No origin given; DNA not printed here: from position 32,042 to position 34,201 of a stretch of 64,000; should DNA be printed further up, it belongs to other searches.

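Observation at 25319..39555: Self-contained, non-archaellum type IV pilus island next to tRNA-Asp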

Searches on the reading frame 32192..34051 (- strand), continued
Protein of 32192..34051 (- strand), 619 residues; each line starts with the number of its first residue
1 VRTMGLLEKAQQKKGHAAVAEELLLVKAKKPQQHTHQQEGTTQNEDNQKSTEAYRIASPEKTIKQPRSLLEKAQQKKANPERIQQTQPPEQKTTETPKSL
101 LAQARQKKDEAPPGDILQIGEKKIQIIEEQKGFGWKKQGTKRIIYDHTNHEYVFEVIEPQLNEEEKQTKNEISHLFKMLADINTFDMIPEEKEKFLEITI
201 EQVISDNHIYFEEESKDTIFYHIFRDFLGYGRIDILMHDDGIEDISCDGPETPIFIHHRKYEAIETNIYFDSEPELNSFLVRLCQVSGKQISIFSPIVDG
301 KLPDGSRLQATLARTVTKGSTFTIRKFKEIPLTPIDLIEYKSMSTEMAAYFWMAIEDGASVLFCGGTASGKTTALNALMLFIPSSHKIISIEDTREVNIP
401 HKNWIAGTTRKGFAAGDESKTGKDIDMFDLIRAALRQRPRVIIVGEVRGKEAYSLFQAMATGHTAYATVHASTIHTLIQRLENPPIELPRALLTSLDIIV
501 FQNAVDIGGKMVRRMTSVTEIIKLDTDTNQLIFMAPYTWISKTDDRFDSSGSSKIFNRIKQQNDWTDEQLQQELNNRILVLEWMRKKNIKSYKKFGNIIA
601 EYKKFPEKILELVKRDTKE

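Call 36: search_protein_families(library=pfam, proteins=[L076:4857-5750:-, L076:6278-7117:+, L076:7114-7893:+, L076:7897-8175:+, L076:8338-8757:+, L076:8783-9226:-, L076:9629-11482:+, L076:11482-13251:+, L076:13276-13635:+, L076:14239-15552:-], max_evalue=0.01)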
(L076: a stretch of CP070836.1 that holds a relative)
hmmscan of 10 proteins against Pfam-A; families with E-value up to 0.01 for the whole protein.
L076:4857-5750:- (297 aa): 1 family
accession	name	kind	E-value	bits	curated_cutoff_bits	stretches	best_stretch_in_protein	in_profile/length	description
PF01798.23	Nop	-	1.7e-39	136.1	25.4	1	152-291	85-226/228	snoRNA binding domain, fibrillarin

L076:6278-7117:+ (279 aa): 6 families
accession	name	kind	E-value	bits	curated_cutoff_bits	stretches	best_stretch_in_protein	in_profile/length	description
PF01180.27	DHO_dh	-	2.9e-75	253.6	27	1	4-262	24-291/291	Dihydroorotate dehydrogenase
PF01207.24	Dus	-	2.9e-12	46.8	20.4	1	75-245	59-219/311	Dihydrouridine synthase (Dus)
PF03060.21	NMO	-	1.3e-06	28.5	28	1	151-241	128-223/331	Nitronate monooxygenase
PF00977.27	His_biosynth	-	3.4e-06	27.1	23.6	1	200-259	62-120/228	Histidine biosynthesis protein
PF01070.24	FMN_dh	-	0.00013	21.6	24.9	1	200-273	260-343/350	FMN-dependent dehydrogenase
PF04481.18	DUF561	-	0.00042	20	21.6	1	90-244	76-218/243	Protein of unknown function (DUF561)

L076:7114-7893:+ (259 aa): 3 families
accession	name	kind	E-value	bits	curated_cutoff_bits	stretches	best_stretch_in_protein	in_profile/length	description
PF10418.14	DHODB_Fe-S_bind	-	6.8e-10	39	23.9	1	206-237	1-38/41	Iron-sulfur cluster binding domain of dihydroorotate dehydrogenase B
PF00175.26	NAD_binding_1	-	0.00014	22.9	22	1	100-190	1-105/109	Oxidoreductase NAD-binding domain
PF08030.17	NAD_binding_6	-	0.0032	18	22.2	0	96-154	2-44/156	Ferric reductase NAD binding domain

L076:7897-8175:+ (92 aa): 1 family
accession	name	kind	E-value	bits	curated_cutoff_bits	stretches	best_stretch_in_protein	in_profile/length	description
PF01894.22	UPF0047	-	2.7e-15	57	27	1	23-90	1-70/117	Uncharacterised protein family UPF0047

L076:8338-8757:+ (139 aa): 1 family
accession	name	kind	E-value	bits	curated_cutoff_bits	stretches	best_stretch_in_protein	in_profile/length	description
PF01894.22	UPF0047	-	1.1e-34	119.5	27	1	20-135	1-116/117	Uncharacterised protein family UPF0047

L076:8783-9226:- (147 aa): 2 families
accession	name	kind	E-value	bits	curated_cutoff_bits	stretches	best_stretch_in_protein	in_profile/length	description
PF05048.19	NosD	-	1.2e-08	35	23.6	1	26-94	112-180/212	Periplasmic copper-binding protein (NosD)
PF13229.12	Beta_helix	-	1.7e-05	25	25.9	1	20-89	46-116/158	Right handed beta helix region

L076:9629-11482:+ (617 aa): 2 families
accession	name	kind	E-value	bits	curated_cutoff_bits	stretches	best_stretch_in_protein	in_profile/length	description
PF00437.27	T2SSE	-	1.7e-30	106.4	24.9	1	296-500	71-273/370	Type II/IV secretion system protein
PF23989.1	PilB3_C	-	1.6e-06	28.6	27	1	545-616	3-73/83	PilB3-like, C-terminal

L076:11482-13251:+ (589 aa): 1 family
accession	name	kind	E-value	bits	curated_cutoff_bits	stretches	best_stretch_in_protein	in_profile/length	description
PF00482.28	T2SSF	-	3.2e-21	76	25.2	2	119-246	2-124/125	Type II secretion system (T2SS), protein F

L076:13276-13635:+ (119 aa): 0 families

L076:14239-15552:- (437 aa): 0 families

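Call 46: find_homologous_proteins(query=L001:5736-8066:+, max_evalue=0.00001)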
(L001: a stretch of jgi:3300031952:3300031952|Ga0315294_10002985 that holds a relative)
Query L001:5736-8066:+ (776 aa): 215 proteins with E <= 0.00001 among 8000 candidates; the best 120 are listed.
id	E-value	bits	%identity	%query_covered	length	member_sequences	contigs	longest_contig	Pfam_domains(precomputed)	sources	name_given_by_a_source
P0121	0.0e+0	1815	100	100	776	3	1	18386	PF07953.21,PF13385.14,PF07790.17,PF02210.32,PF00054.31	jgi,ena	-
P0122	0.0e+0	1483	80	100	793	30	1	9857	PF07953.21,PF13385.14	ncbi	-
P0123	0.0e+0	1472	81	100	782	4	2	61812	PF13385.14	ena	-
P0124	0.0e+0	1392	77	100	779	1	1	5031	PF07953.21,PF13385.14,PF07790.17,PF02210.32,PF00054.31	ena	-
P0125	0.0e+0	1387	76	100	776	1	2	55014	PF07953.21,PF13385.14,PF02210.32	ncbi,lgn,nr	ncbi:MAG: hypothetical protein IMZ53_16655 [Thermoplasmata archaeon]|nr:hypothetical protein [Thermo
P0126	0.0e+0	1370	75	100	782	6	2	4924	PF07953.21,PF13385.14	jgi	jgi:hypothetical protein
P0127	0.0e+0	1327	72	100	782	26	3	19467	PF07953.21,PF13385.14,PF07790.17,PF02210.32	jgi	jgi:hypothetical protein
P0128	0.0e+0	1327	72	100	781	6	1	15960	PF07953.21,PF13385.14,PF07790.17,PF02210.32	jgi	jgi:hypothetical protein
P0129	0.0e+0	1315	71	100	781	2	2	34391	PF07953.21,PF13385.14,PF07790.17,PF02210.32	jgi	jgi:hypothetical protein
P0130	0.0e+0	1314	71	100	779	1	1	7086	PF13385.14,PF07790.17,PF02210.32,PF00054.31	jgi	jgi:hypothetical protein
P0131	0.0e+0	1308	70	100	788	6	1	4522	PF07953.21,PF13385.14,PF07790.17,PF02210.32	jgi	-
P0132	0.0e+0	1306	71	100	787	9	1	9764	PF07953.21,PF13385.14,PF07790.17,PF02210.32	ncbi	-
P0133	0.0e+0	1303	70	100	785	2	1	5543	PF07953.21,PF13385.14,PF07790.17,PF02210.32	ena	-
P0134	0.0e+0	1298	70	100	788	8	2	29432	PF07953.21,PF13385.14,PF02210.32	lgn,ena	-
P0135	0.0e+0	1297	71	100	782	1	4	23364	PF07953.21,PF13385.14,PF07790.17,PF02210.32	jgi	jgi:hypothetical protein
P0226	1.7e-68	250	42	24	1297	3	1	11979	PF22148.2,PF00801.27,PF13860.13,PF01835.26,PF00082.28,PF18911.7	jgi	jgi:serine protease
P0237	1.1e-55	207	37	20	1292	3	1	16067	PF13582.13,PF13688.13,PF18962.8,PF13574.13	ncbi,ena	-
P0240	3.5e-33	133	36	20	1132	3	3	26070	PF13582.13,PF01421.26,PF13688.13,PF18962.8,PF13574.13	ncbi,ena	-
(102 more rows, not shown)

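Call 49: search_solved_structures(query=window:32192-34042:-, max_evalue=1e-40, show_alignments=2)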
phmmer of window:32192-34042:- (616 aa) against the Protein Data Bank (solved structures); distinct sequences matched with E-value up to 1e-40: 6.
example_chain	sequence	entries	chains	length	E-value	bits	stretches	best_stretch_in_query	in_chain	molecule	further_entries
2oap_1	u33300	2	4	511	5.6e-113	381.5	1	134-606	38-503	Type II secretion system protein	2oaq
4ii7_A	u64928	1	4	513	5.4e-83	282.5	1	153-589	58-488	FlaI ATPase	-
4ihq_A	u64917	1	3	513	3.6e-82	279.8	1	153-589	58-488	FlaI ATPase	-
8rkd_E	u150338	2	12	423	3.4e-43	151.1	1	189-525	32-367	Pilus assembly ATPase CpaF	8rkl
8rjf_A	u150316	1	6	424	3.4e-43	151.1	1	189-525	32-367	Pilus assembly ATPase CpaF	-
9e24_A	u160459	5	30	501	4.9e-43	150.6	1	189-525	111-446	CpaF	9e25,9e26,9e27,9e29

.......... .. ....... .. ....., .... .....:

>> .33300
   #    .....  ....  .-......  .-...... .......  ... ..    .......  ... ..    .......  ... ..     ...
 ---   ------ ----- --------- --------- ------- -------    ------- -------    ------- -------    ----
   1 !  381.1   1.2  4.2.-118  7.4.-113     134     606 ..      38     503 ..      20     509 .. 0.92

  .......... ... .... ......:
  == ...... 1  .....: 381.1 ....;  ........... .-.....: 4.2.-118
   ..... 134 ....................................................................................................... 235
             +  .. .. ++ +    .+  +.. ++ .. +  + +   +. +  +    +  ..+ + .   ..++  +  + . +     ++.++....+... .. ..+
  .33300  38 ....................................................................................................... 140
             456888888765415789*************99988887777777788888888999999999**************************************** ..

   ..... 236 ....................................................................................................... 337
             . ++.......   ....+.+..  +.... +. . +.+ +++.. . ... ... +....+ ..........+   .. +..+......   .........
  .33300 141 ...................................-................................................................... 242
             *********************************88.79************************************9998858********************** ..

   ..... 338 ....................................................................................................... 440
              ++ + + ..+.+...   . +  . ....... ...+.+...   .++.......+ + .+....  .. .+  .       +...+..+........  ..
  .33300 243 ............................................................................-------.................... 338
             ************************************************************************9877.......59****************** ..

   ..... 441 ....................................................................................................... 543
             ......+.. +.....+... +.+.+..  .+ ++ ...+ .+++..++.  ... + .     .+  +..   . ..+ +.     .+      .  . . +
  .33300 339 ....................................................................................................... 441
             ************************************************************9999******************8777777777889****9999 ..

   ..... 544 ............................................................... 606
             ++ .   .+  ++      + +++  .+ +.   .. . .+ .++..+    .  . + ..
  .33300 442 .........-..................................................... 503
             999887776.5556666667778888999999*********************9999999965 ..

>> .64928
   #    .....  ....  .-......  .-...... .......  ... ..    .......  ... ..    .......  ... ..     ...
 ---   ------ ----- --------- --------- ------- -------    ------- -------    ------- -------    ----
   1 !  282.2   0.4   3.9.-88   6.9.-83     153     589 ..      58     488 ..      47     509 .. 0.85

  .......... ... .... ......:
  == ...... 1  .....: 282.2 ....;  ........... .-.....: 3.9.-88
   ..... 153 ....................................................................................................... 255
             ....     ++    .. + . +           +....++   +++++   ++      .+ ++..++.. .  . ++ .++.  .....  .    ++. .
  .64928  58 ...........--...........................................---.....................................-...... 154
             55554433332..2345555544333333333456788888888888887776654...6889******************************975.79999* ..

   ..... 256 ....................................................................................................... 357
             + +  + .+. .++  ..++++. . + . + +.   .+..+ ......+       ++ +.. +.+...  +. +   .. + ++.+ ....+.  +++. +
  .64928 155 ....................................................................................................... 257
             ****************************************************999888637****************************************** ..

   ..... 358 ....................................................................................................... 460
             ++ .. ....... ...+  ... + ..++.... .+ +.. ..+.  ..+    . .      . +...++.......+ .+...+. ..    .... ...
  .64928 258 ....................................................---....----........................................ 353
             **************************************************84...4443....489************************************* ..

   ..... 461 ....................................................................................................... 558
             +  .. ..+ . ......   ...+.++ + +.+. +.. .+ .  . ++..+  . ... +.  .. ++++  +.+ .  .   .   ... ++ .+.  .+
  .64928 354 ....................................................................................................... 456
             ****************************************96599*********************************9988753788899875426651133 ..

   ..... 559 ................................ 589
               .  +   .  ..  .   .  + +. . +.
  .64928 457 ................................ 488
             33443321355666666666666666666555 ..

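Call 57: find_homologous_proteins(query=L001:10053-10736:+, max_evalue=0.001)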
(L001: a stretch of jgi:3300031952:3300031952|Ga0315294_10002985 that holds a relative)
Query L001:10053-10736:+ (227 aa): 333 proteins with E <= 0.001 among 393 candidates; the best 120 are listed.
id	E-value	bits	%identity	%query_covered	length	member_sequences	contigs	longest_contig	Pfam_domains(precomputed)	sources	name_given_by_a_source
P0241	3.4e-145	499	100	100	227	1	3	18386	-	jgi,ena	-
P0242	4.6e-142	489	98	100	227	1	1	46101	-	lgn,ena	-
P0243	2.0e-141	487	97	100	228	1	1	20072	-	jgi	-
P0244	2.3e-136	470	94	100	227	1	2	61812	-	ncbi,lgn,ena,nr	ncbi:MAG: hypothetical protein IMZ53_16645 [Thermoplasmata archaeon]|nr:hypothetical protein [Thermo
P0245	4.8e-135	466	94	100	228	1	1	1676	-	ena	-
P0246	2.9e-134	463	93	100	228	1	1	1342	-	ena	-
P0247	3.3e-134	463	93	100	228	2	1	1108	-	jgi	jgi:hypothetical protein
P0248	2.1e-133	460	91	100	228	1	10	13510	-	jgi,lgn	jgi:hypothetical protein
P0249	5.9e-133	459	91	100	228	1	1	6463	-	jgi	jgi:hypothetical protein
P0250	6.6e-133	459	92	100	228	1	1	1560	-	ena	-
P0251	6.8e-133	459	91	100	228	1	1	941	-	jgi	jgi:hypothetical protein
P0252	8.0e-133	459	91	100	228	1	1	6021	-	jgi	jgi:hypothetical protein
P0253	1.3e-132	458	91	100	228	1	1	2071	-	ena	-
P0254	2.2e-132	457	90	100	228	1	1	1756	-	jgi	jgi:hypothetical protein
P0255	3.1e-132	457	90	100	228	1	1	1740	-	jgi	jgi:hypothetical protein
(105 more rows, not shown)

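Call 59: predict_structure(alignment_id=A1)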
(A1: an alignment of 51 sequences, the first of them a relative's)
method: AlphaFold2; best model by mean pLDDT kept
length: 776 residues; sequences in the alignment: 51
mean_pLDDT: 82.8   pTM: 0.55
mean pLDDT of the five models: 82.8, 82.5, 78.8, 75.6, 68.1
residues with pLDDT >= 90: 344; 70-90: 315; 50-70: 53; < 50: 64
segments of 3 or more residues with pLDDT < 50: 1-12, 38-44, 139-153, 157-171, 395-400, 772-776
pLDDT, mean of each block of 10 residues (from residue 1): 36 60 79 58 56 78 77 90 88 79 84 87 79 69 33 45 34 53 83 86 78 88 92 83 92 92 97 95 92 95 90 96 97 96 93 91 89 91 90 54 84 90 92 91 92 89 85 90 90 90 87 91 79 92 92 80 85 94 82 88 90 96 94 93 93 97 90 88 97 88 94 88 83 73 81 72 74 40
secondary structure, 60 per line:
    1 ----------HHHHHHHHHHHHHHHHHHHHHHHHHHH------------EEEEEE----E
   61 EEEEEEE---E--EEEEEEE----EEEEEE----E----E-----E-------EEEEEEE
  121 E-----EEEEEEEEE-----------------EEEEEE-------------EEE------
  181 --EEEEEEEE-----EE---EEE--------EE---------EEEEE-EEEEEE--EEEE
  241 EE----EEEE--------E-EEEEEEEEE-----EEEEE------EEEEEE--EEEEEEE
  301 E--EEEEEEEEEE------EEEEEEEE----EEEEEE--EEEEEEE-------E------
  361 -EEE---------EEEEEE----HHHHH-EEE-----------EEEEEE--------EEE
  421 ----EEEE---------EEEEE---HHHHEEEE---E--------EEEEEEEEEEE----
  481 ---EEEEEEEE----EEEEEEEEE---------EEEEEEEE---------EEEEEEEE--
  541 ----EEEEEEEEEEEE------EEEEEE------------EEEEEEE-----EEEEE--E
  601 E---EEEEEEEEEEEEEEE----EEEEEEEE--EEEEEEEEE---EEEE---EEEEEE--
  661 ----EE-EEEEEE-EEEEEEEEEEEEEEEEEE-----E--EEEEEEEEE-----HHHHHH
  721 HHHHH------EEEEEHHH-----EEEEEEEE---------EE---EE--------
elements in order (helices of 4 or more, strands of 3 or more residues): H11-37 E50-55 E60-67 E74-80 E85-90 E114-121 E127-135 E153-158 E172-174 E183-190 E201-203 E223-227 E229-234 E237-242 E247-250 E261-269 E275-279 E286-291 E294-301 E304-313 E320-327 E332-337 E340-346 E362-364 E374-379 H384-388 E390-392 E404-409 E418-420 E425-428 E438-442 H446-449 E450-453 E466-476 E484-491 E496-504 E514-521 E531-538 E545-556 E563-568 E581-587 E593-597 E605-619 E624-631 E634-642 E646-649 E653-658 E668-673 E675-692 E701-709 H715-725 E732-736 E745-752

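Call 63: fold_search(model_id=the predicted structure, library=pdb)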
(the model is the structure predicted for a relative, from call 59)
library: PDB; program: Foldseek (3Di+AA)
matches with E <= 10: 1743; with E <= 0.001: 284
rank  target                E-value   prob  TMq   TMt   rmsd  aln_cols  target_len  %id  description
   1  5x7o_A                8.3e-12  1.00  0.13  0.09  28.2       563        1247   11  Crystal structure of Paenibacillus sp. 598K alpha-1,6-glucosyltransferase (released 2017-07-26)
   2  5b4x_A                4.0e-11  1.00  0.13  0.15  31.6       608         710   12  Crystal structure of the ApoER2 ectodomain in complex with the Reelin R56 fragment (released 2017-04-26)
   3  5b4x_C                4.2e-11  1.00  0.16  0.17  32.6       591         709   15  Crystal structure of the ApoER2 ectodomain in complex with the Reelin R56 fragment (released 2017-04-26)
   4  6a48                  6.8e-11  1.00  0.12  0.14  33.7       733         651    9  Crystal structure of reelin N-terminal region (released 2019-06-19)
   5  4xup_D                1.1e-09  1.00  0.18  0.38  17.7       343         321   11  Structure of the N-terminal CBM22-1-CBM22-2 tandem domain from Paenibacillus barcinonensis Xyn10C (released 2015-06-03)
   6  4xup_A                2.6e-09  1.00  0.18  0.37  16.4       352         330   10  Structure of the N-terminal CBM22-1-CBM22-2 tandem domain from Paenibacillus barcinonensis Xyn10C (released 2015-06-03)
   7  4xup_F                3.3e-09  1.00  0.17  0.36  17.6       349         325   11  Structure of the N-terminal CBM22-1-CBM22-2 tandem domain from Paenibacillus barcinonensis Xyn10C (released 2015-06-03)
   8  9efg_A                8.9e-09  1.00  0.15  0.16  27.9       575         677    9  VIP3Cb1 Toxin structure (released 2025-06-18)
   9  4xup_B                1.2e-08  1.00  0.17  0.37  17.3       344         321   11  Structure of the N-terminal CBM22-1-CBM22-2 tandem domain from Paenibacillus barcinonensis Xyn10C (released 2015-06-03)
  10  4w8j                  1.2e-08  1.00  0.13  0.10  37.4       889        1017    8  Structure of the full-length insecticidal protein Cry1Ac reveals intriguing details of toxin packaging into in vivo form (released 2014-09-17)
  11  8byp_N                1.8e-08  1.00  0.18  0.12  28.5       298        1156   16  Botulinum neurotoxin serotype X in complex with NTNH/X (released 2023-02-08)
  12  6qev_B                2.4e-08  1.00  0.12  0.07  27.2       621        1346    9  EngBF DARPin Fusion 4b B6 (released 2019-11-06)
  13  5a58_A                3.1e-08  1.00  0.13  0.10  29.9       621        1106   10  The structure of GH101 D764N mutant from Streptococcus pneumoniae TIGR4 in complex with serinyl T-antigen (released 2015-09-02)
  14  5a57                  3.1e-08  1.00  0.13  0.10  30.1       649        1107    9  The structure of GH101 from Streptococcus pneumoniae TIGR4 in complex with PUGT (released 2015-09-02)
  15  5a59_A                3.8e-08  1.00  0.13  0.09  29.9       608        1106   10  The structure of GH101 E796Q mutant from Streptococcus pneumoniae TIGR4 in complex with T-antigen (released 2015-09-02)
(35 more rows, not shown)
